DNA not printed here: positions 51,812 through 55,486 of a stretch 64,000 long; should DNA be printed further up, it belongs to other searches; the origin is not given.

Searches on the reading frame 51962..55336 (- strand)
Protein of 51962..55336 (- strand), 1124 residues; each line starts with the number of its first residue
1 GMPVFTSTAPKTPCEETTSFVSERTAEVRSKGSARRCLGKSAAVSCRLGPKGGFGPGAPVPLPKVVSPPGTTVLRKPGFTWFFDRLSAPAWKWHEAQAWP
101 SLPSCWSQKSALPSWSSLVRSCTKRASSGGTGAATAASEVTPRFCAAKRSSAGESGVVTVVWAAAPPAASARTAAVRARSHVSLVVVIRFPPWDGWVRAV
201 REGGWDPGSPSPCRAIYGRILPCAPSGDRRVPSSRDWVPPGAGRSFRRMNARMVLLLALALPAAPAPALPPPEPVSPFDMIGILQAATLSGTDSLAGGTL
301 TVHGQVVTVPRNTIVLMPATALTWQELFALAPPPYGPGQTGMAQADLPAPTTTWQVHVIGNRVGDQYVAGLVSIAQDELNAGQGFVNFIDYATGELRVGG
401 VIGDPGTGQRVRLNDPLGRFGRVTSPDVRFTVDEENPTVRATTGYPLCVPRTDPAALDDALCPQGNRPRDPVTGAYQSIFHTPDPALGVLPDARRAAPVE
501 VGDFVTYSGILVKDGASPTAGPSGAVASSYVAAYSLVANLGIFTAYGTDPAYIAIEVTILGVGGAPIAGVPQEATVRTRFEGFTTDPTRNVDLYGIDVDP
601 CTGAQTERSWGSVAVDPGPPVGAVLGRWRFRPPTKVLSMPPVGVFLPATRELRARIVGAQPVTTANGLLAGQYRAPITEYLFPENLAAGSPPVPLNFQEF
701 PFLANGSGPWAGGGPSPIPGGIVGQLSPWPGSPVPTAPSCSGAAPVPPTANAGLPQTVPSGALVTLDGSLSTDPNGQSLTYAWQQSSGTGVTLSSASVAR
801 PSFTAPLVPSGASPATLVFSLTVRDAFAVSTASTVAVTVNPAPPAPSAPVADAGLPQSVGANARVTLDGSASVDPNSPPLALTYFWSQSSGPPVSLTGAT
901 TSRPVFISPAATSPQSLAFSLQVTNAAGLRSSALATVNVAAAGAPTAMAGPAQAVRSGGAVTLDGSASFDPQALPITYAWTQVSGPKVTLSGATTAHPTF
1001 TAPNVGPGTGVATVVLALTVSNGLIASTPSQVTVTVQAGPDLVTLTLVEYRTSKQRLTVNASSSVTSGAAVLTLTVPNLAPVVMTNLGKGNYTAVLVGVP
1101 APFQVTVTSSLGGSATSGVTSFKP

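Call 21: search_protein_families(library=pfam, proteins=[window:51962-55336:-], max_evalue=0.01)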
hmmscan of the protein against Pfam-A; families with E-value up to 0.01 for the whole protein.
window:51962-55336:- (1124 aa): 5 families
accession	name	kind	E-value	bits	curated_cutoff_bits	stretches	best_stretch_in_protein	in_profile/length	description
PF22352.2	K319L-like_PKD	-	3.9e-35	120.2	27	3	752-839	1-84/84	K319L-like, PKD domain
PF18911.6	PKD_4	-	2.9e-15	56.5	27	2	746-792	2-46/85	PKD domain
PF02010.21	REJ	-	7.2e-10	38.5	25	1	816-887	56-127/452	REJ domain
PF21027.3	Sde0182_C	-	2.1e-08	35.1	27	0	764-825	2-67/83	Cellulose-binding protein Sde0182, C-terminal domain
PF17963.7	Big_9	-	0.0022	19.3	23.6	0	747-838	3-89/89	Bacterial Ig domain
